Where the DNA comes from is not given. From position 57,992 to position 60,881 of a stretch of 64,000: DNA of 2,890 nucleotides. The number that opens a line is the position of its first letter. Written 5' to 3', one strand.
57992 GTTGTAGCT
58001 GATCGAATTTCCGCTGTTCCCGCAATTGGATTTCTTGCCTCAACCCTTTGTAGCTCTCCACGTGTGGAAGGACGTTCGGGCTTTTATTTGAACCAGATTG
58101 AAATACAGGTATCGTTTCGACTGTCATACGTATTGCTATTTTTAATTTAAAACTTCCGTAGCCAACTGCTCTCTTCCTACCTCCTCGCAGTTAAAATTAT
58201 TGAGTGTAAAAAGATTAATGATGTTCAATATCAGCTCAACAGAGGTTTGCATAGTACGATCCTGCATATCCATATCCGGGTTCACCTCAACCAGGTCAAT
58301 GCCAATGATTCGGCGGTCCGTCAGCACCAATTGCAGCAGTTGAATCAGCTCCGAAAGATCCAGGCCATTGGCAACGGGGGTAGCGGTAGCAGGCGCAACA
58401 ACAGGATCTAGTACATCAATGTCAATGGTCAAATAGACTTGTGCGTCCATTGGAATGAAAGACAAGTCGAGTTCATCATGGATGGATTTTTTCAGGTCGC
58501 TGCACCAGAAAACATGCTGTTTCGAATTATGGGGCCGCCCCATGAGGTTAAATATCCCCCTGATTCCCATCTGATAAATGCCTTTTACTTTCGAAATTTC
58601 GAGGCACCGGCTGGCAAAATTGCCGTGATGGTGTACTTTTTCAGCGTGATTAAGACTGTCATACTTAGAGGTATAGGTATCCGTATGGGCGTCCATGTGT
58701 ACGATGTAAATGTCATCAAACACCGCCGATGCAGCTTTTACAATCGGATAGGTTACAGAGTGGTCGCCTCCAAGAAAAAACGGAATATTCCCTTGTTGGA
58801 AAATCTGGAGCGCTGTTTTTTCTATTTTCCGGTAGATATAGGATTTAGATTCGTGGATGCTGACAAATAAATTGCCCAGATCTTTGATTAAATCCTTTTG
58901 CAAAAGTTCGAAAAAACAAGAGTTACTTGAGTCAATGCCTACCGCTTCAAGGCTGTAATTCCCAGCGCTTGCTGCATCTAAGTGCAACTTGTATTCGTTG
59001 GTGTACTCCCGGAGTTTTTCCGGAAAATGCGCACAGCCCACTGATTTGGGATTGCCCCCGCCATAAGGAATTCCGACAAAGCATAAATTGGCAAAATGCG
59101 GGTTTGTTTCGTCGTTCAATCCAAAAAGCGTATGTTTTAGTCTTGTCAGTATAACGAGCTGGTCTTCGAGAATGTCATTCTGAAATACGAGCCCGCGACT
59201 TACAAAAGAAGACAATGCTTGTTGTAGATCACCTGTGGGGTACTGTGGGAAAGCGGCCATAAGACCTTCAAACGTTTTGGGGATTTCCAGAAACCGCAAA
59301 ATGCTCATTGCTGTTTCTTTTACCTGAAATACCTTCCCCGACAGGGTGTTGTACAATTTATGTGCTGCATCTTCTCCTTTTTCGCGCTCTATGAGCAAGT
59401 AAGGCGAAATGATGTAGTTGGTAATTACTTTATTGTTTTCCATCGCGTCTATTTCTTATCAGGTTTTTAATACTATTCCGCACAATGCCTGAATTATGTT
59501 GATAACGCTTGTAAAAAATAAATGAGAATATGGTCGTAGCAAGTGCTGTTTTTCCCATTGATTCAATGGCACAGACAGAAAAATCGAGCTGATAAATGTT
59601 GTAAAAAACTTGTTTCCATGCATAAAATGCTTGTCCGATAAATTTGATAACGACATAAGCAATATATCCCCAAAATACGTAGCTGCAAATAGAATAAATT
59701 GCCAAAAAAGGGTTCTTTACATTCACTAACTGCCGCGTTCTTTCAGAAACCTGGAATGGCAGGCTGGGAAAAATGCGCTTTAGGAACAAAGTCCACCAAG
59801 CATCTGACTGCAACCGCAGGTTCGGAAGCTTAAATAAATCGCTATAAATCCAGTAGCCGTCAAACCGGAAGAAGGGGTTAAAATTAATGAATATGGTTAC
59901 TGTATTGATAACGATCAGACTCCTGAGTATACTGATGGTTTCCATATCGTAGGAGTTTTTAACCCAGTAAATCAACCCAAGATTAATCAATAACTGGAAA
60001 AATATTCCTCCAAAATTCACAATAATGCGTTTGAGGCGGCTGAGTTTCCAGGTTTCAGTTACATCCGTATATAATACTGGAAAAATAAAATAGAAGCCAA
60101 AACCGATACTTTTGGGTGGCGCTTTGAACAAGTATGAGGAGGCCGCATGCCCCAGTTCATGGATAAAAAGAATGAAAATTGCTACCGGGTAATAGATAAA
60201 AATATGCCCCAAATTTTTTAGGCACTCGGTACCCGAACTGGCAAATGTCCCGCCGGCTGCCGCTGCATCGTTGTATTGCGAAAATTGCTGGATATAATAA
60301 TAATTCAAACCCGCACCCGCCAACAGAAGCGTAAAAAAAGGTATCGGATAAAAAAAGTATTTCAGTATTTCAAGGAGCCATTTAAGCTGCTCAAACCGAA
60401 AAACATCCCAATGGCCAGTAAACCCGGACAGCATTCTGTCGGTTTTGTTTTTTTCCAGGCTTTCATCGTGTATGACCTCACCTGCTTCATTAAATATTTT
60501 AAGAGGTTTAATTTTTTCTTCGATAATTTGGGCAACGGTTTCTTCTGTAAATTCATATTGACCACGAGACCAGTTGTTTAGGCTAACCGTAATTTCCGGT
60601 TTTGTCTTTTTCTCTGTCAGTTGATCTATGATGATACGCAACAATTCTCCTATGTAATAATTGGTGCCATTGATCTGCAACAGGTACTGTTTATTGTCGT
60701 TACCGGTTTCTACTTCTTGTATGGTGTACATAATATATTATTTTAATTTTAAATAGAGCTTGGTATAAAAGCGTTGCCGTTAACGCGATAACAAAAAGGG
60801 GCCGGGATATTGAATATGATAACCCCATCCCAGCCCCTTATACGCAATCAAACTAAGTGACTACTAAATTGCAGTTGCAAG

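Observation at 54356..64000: Candidate undescribed lipo-RiPP cluster: peptide-gene array embedded in a dedicated acyl-chain factory with an RRE-arginase and a membrane metalloprotease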

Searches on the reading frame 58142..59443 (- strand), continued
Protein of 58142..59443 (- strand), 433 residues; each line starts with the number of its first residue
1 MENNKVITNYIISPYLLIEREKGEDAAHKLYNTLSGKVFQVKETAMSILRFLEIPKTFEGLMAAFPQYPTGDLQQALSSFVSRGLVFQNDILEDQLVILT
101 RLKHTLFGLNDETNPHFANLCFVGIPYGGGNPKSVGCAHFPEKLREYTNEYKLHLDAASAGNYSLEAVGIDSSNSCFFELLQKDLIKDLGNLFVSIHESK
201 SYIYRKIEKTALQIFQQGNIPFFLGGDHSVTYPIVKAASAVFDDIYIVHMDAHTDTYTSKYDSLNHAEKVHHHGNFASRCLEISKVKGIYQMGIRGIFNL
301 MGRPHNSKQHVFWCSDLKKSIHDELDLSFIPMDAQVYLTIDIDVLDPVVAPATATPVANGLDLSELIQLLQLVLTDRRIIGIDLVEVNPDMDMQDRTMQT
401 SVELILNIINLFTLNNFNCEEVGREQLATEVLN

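Call 36: predict_structure(alignment_id=A2)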
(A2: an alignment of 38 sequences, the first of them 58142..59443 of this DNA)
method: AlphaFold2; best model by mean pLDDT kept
length: 433 residues; sequences in the alignment: 38
mean_pLDDT: 89.9   pTM: 0.87
mean pLDDT of the five models: 89.9, 89.7, 88.9, 88.9, 88.1
residues with pLDDT >= 90: 302; 70-90: 110; 50-70: 5; < 50: 16
segments of 3 or more residues with pLDDT < 50: 1-4, 423-433
pLDDT, mean of each block of 10 residues (from residue 1): 66 91 82 87 93 94 96 94 90 85 92 89 94 90 97 90 89 89 94 90 95 96 96 98 97 91 82 90 97 92 89 94 84 94 97 95 96 92 97 96 97 79 48 41
secondary structure, 60 per line:
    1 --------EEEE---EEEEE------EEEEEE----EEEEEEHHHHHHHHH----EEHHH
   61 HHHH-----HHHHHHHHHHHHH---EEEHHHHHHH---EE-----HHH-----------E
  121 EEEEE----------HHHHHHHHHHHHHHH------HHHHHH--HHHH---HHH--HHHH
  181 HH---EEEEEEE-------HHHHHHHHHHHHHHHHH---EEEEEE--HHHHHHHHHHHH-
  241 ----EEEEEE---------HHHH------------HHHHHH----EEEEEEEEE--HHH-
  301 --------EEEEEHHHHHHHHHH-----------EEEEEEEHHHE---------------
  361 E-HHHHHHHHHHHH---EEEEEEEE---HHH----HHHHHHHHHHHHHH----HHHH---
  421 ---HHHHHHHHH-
elements in order: E9-12 E16-20 E27-32 E37-42 H43-51 H58-64 H70-82 E86-88 H89-95 E120-125 H136-150 H157-162 H165-168 H177-182 E186-192 H200-216 E220-225 H228-239 E245-250 H260-263 H276-281 E286-294 E309-313 H314-323 E335-341 H363-374 E378-385 H396-409 H414-417 H424-432

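Call 59: find_encoding_contigs(protein=P0040, flank=10000, max_places=1)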
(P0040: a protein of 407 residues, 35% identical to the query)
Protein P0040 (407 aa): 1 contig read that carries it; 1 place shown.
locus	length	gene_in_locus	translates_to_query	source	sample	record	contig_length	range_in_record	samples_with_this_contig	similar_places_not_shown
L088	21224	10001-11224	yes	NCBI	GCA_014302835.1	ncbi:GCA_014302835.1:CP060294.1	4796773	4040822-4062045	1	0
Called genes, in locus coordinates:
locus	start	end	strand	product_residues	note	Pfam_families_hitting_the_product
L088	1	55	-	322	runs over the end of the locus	-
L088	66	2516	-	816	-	PF13620:CarboxypepD_reg, PF13715:CarbopepD_reg_2, PF00593:TonB_dep_Rec_b-barrel, PF14905:OMP_b-brl_3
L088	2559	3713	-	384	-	PF05147:LANC_like (weak)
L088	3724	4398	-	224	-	PF00072:Response_reg, PF00196:GerE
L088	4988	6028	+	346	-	PF06580:His_kinase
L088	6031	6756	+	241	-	PF00072:Response_reg, PF04397:LytTR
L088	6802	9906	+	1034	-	PF04738:Lant_dehydr_N, PF14028:Lant_dehydr_C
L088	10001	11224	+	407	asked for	PF00491:Arginase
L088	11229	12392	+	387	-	-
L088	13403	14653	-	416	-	-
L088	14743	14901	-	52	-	-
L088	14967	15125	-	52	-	-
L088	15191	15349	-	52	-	-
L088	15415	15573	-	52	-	-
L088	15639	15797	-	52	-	-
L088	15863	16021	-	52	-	-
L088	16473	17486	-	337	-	PF08240:ADH_N, PF00107:ADH_zinc_N, PF13602:ADH_zinc_N_2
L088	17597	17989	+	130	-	PF01638:HxlR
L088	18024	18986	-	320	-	PF03255:ACCA, PF01039:Carboxyl_trans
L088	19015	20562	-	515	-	PF00450:Peptidase_S10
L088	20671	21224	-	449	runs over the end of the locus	PF07690:MFS_1, PF13347:MFS_2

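Call 60: find_encoding_contigs(protein=P0113, flank=10000, max_places=1)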
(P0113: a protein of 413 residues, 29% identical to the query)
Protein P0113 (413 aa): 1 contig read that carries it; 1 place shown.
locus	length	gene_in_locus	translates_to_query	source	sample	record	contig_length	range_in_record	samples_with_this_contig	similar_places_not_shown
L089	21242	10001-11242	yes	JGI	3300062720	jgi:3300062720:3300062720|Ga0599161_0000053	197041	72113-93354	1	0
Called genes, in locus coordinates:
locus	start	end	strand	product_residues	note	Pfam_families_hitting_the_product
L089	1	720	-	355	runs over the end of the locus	PF08545:ACP_syn_III (weak)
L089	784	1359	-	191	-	PF13302:Acetyltransf_3, PF13420:Acetyltransf_4 (weak)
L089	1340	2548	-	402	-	PF02771:Acyl-CoA_dh_N (faint), PF02770:Acyl-CoA_dh_M, PF00441:Acyl-CoA_dh_1, PF08028:Acyl-CoA_dh_2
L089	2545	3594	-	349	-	PF00441:Acyl-CoA_dh_1, PF08028:Acyl-CoA_dh_2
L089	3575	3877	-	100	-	PF00550:PP-binding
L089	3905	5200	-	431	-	PF00278:Orn_DAP_Arg_deC, PF01168:Ala_racemase_N, PF02784:Orn_Arg_deC_N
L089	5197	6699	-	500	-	PF18604:PreAtp-grasp, PF02786:CPSase_L_D2 (weak)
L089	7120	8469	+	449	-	-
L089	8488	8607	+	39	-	-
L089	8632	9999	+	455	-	-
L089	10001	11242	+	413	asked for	PF00491:Arginase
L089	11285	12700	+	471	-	PF13483:Lactamase_B_3 (faint)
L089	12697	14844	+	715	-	PF10459:Peptidase_S46, PF13365:Trypsin_2 (faint)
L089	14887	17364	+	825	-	PF12704:MacB_PCD, PF02687:FtsX, PF12704:MacB_PCD, PF02687:FtsX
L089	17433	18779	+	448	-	PF13621:Cupin_8 (weak), PF08007:JmjC_2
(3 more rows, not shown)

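Call 61: find_encoding_contigs(protein=P0082, flank=10000, max_places=1)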
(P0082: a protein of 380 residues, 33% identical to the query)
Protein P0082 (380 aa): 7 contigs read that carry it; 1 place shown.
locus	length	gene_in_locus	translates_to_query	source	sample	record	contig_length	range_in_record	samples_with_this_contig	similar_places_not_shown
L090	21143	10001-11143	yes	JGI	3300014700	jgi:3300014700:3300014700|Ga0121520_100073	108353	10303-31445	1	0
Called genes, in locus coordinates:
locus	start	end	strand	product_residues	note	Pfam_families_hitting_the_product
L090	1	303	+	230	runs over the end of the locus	PF13441:Gly-zipper_YMGG, PF05433:Rick_17kDa_Anti, PF13488:Gly-zipper_Omp, PF00691:OmpA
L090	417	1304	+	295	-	PF01040:UbiA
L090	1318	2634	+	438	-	PF01565:FAD_binding_4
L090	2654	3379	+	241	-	PF00106:adh_short, PF13561:adh_short_C2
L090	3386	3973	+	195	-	PF00702:Hydrolase, PF12710:HAD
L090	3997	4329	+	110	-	-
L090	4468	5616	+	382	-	PF00155:Aminotran_1_2 (weak), PF00266:Aminotran_5, PF01212:Beta_elim_lyase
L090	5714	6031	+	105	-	PF00085:Thioredoxin, PF13098:Thioredoxin_2, PF13905:Thioredoxin_8 (faint)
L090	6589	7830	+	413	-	PF17293:Arm-DNA-bind_5, PF13102:Phage_int_SAM_5, PF00589:Phage_integrase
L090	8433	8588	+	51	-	-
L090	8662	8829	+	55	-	-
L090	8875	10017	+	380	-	PF02163:Peptidase_M50 (weak)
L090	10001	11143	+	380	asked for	PF00491:Arginase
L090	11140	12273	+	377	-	-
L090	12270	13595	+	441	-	PF04055:Radical_SAM, PF13353:Fer4_12 (weak)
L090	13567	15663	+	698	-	PF14905:OMP_b-brl_3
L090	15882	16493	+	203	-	-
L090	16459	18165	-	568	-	PF13424:TPR_12 (faint), PF00515:TPR_1 (faint), PF13181:TPR_8 (faint), PF07719:TPR_2 (faint), PF12833:HTH_18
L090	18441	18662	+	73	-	-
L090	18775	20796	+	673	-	-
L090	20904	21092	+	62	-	-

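Call 85: fold_search(model_id=the predicted structure, library=pdb)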
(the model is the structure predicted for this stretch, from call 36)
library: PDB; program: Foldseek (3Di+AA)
matches with E <= 10: 1235; with E <= 0.001: 221
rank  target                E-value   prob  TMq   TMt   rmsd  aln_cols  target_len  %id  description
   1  7lba_A                2.0e-22  1.00  0.58  0.80   3.4       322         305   25  E. coli Agmatinase (released 2021-03-31)
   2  7lba_R                2.7e-22  1.00  0.56  0.79   4.3       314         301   25  E. coli Agmatinase (released 2021-03-31)
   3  7lba_F                3.9e-22  1.00  0.57  0.80   5.2       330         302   24  E. coli Agmatinase (released 2021-03-31)
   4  7lba_E                1.3e-21  1.00  0.57  0.78   3.7       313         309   26  E. coli Agmatinase (released 2021-03-31)
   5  7lba_B                1.8e-21  1.00  0.57  0.79   3.6       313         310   26  E. coli Agmatinase (released 2021-03-31)
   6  4dz4_C                2.7e-21  1.00  0.56  0.75   3.5       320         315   22  X-ray crystal structure of a hypothetical Agmatinase from Burkholderia thailandensis (released 2012-03-28)
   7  7lox_C                3.4e-21  1.00  0.55  0.82   3.8       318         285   24  The structure of Agmatinase from E. Coli at 3.2 A displaying guanidine in the active site (released 2021-05-12)
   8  7lba_M                3.6e-21  1.00  0.58  0.80   4.1       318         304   25  E. coli Agmatinase (released 2021-03-31)
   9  4dz4_B                4.5e-21  1.00  0.56  0.74   3.5       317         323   21  X-ray crystal structure of a hypothetical Agmatinase from Burkholderia thailandensis (released 2012-03-28)
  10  1gq6_B                5.4e-21  1.00  0.58  0.81   3.8       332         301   22  PROCLAVAMINATE AMIDINO HYDROLASE FROM STREPTOMYCES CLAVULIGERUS (released 2002-06-06)
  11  4dz4_D                7.6e-21  1.00  0.56  0.75   3.6       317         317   21  X-ray crystal structure of a hypothetical Agmatinase from Burkholderia thailandensis (released 2012-03-28)
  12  7lba_D                8.1e-21  1.00  0.57  0.80   3.4       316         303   26  E. coli Agmatinase (released 2021-03-31)
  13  4dz4_E                8.1e-21  1.00  0.56  0.76   3.5       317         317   21  X-ray crystal structure of a hypothetical Agmatinase from Burkholderia thailandensis (released 2012-03-28)
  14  7lba_C                8.6e-21  1.00  0.57  0.80   3.6       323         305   25  E. coli Agmatinase (released 2021-03-31)
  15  7lox_A                9.6e-21  1.00  0.56  0.82   3.9       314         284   26  The structure of Agmatinase from E. Coli at 3.2 A displaying guanidine in the active site (released 2021-05-12)
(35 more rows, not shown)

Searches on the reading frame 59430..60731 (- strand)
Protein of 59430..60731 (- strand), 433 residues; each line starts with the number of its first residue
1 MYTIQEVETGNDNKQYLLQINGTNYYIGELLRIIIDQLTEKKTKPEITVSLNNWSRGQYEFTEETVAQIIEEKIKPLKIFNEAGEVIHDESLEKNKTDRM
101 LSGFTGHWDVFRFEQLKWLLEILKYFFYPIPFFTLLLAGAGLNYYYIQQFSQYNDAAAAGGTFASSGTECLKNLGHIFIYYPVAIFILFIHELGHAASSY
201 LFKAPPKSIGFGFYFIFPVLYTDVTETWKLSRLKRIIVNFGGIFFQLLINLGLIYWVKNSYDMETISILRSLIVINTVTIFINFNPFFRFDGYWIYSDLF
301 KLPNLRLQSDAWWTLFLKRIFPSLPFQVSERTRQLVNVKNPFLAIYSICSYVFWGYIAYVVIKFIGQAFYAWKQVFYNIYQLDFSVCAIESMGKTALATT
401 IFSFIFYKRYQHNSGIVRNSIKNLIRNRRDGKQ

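Call 3: search_protein_families(library=pfam, proteins=[window:59430-60731:-], max_evalue=0.01)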
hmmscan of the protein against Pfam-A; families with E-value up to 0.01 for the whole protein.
window:59430-60731:- (433 aa): 1 family
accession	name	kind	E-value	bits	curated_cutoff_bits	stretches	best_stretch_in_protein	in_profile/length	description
PF02163.28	Peptidase_M50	-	1.5e-05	24.9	27.2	1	185-255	7-98/221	Peptidase family M50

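Call 4: search_protein_families(library=ncbifam, proteins=[window:59430-60731:-], max_evalue=0.01)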
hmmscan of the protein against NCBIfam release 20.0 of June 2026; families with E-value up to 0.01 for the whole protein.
window:59430-60731:- (433 aa): 2 families
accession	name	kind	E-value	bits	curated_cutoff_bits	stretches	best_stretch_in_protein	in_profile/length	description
NF041824.1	daptide_HExxH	equivalog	1.2e-21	77.3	300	1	183-372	166-349/379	daptide biosynthesis intramembrane metalloprotease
NF058609.1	RiPP_HExxH_LiaK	equivalog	4.8e-14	52.6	225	1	173-302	90-214/246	YydH/LiaK family epipeptide maturation metalloprotease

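Call 45: search_solved_structures(query=window:59430-60731:-, max_evalue=10)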
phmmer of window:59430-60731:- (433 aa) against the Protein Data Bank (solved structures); distinct sequences matched with E-value up to 10: 0.

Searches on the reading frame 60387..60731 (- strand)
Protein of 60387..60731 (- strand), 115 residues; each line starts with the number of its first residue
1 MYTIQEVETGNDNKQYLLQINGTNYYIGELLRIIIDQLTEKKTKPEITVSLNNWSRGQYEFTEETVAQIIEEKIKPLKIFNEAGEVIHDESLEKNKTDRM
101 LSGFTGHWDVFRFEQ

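Call 23: search_protein_families(library=pfam, proteins=[window:60387-60731:-], max_evalue=10)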
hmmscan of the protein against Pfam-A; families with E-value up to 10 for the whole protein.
seq(115 aa): 2 families
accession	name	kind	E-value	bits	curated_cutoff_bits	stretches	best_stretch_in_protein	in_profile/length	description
PF03727.22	Hexokinase_2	-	0.063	13.1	24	1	24-80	79-132/242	Hexokinase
PF17987.7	PMT2_N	-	0.094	13.3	27.8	1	77-114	49-86/125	Phosphoethanolamine N-methyltransferase 2 N-terminal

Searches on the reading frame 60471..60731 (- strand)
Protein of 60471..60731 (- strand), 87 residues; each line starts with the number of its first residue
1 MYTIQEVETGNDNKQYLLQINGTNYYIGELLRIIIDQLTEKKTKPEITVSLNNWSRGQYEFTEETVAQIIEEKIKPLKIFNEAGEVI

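Call 71: search_solved_structures(query=A6, max_evalue=10)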
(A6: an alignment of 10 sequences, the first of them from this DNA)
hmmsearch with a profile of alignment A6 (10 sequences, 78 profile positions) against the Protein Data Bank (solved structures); distinct sequences matched with E-value up to 10: 9.
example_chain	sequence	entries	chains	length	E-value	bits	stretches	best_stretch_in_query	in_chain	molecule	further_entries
4bs9_A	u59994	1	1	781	0.057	16.7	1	7-53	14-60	TRUD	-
3w1e_A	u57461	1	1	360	0.38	14.1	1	45-71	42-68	Flagella basal-body protein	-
8z5n_5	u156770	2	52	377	0.46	13.8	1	45-71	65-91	Flagella basal-body protein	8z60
9h87_A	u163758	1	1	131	0.86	12.9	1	30-69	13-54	Transcriptional regulator, PadR-like family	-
9x90_B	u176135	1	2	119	1.3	12.4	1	15-64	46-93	Lasso peptide biosynthesis PqqD family chaperone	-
6nyi_A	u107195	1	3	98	3.5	11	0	29-60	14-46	Design construct XXA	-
6nz1_A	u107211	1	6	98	4.9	10.5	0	29-60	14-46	Design construct XXA_GVDQ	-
5zwn_X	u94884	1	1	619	7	10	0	31-68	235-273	U1 small nuclear ribonucleoprotein component SNU71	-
6g90_J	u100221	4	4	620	7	10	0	31-68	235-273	U1 small nuclear ribonucleoprotein component SNU71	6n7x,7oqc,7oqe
